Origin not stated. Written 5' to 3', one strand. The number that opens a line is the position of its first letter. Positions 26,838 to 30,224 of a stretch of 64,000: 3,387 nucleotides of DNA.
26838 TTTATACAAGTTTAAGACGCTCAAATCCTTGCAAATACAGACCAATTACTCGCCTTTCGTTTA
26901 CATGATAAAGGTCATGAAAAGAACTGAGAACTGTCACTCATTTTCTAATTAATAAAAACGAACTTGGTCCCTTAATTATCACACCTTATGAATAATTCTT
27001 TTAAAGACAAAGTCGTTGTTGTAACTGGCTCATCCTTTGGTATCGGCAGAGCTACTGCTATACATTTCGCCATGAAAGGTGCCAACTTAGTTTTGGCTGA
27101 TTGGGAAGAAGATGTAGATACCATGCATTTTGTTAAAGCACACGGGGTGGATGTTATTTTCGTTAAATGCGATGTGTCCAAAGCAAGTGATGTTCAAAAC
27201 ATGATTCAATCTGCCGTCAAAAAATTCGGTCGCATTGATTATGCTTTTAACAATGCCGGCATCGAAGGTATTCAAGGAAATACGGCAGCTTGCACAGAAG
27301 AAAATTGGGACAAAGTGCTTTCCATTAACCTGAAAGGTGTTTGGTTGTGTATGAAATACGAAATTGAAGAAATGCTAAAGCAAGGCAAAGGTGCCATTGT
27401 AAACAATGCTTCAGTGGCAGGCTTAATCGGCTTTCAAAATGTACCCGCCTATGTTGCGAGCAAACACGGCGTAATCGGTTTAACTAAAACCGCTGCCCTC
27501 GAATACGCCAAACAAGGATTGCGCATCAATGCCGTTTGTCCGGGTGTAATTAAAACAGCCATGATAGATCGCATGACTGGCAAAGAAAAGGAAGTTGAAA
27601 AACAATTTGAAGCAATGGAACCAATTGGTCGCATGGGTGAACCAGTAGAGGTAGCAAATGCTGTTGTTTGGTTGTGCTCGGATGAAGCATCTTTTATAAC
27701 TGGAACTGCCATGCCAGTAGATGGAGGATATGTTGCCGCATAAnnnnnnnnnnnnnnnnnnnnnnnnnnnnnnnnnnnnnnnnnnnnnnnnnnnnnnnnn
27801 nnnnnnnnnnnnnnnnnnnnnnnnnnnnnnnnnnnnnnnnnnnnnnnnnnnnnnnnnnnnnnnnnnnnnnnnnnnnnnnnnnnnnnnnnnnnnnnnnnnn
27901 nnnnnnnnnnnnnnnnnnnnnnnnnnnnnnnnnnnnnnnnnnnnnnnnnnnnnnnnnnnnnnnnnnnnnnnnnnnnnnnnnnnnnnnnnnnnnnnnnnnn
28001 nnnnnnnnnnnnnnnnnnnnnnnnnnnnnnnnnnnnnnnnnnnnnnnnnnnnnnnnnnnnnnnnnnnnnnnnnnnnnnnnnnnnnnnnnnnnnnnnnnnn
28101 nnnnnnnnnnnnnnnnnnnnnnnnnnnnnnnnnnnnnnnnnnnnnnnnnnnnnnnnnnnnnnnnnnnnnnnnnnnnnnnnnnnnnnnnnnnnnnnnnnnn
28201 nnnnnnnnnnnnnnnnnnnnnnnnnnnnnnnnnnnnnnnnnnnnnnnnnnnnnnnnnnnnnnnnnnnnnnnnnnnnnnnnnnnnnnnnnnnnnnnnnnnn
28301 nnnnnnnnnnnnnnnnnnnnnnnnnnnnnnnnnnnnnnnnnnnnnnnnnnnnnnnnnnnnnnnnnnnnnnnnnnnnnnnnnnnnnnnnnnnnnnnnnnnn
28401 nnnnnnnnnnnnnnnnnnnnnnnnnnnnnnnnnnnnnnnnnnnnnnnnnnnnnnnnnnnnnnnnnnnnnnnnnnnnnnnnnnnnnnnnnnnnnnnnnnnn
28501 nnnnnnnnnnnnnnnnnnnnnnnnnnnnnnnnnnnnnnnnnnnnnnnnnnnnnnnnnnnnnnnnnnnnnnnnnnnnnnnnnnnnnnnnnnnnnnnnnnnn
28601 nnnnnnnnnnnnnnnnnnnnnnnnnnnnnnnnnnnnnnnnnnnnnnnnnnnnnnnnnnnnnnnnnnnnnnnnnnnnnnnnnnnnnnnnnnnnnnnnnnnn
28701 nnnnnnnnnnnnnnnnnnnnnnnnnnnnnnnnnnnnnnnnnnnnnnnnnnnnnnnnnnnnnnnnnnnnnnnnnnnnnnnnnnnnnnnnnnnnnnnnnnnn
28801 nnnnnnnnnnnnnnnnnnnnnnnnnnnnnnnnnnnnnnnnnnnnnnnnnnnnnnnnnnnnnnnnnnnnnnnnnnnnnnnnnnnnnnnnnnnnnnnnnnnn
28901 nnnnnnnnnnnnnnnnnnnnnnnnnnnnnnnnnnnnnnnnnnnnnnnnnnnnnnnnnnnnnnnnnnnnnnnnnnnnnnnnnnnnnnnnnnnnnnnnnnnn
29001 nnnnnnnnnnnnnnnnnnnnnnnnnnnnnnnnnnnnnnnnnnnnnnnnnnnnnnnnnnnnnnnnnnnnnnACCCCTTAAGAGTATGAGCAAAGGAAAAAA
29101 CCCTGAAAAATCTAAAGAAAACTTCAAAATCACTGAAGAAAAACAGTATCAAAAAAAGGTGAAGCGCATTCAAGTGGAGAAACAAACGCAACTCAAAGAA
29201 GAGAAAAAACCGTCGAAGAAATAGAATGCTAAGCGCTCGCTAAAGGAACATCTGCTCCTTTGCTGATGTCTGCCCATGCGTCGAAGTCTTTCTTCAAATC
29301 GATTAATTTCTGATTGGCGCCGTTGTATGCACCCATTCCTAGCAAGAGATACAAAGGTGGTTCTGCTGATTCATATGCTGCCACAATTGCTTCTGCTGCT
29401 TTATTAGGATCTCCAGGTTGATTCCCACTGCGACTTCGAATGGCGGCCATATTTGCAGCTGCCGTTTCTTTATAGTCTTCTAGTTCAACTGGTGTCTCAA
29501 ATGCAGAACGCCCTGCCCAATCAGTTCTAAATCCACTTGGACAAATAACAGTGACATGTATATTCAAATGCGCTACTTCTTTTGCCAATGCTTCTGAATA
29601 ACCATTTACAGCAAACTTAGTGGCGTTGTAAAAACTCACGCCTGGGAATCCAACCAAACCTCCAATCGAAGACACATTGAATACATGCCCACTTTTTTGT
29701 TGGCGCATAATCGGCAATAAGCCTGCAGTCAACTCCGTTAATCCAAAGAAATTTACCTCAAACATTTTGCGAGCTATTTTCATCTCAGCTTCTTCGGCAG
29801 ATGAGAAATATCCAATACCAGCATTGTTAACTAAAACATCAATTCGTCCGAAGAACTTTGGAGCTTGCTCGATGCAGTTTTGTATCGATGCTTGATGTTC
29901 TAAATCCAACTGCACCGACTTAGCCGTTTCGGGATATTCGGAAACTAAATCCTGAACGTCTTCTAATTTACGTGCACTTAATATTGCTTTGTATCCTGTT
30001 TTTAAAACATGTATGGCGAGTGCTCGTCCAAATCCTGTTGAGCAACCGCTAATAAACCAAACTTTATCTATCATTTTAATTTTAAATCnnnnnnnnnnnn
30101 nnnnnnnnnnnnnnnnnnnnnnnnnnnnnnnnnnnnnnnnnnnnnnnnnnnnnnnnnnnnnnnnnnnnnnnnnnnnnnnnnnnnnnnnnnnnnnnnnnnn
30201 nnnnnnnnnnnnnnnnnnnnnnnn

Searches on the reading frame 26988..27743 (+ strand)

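Call 27: search_protein_families(library=pfam, proteins=[window:26988-27743:+], max_evalue=0.001)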
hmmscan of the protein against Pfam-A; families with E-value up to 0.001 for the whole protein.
window:26988-27743:+ (251 aa): 4 families
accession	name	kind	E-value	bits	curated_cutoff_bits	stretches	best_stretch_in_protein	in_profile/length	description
PF13561.12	adh_short_C2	-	3.7e-70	236.6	27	1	17-248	6-235/236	Enoyl-(Acyl carrier protein) reductase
PF00106.31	adh_short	-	6.8e-54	182.8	26.6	1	8-196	1-190/195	short chain dehydrogenase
PF08659.16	KR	-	9e-13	49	22.6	1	10-158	3-152/180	KR domain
PF23441.1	SDR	-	0.00011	22.1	27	1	154-248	161-255/258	SDR-like rossmann domain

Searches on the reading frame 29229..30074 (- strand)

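Call 18: search_protein_families(library=pfam, proteins=[window:29229-30074:-], max_evalue=0.001)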
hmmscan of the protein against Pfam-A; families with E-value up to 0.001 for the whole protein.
window:29229-30074:- (281 aa): 3 families
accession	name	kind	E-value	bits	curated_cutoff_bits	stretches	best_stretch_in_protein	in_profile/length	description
PF00106.31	adh_short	-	4.2e-48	163.9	26.6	1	4-187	1-187/195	short chain dehydrogenase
PF13561.12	adh_short_C2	-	1.6e-30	106.9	27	1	13-190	6-184/236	Enoyl-(Acyl carrier protein) reductase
PF08659.16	KR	-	3.4e-10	40.6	22.6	1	7-177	4-173/180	KR domain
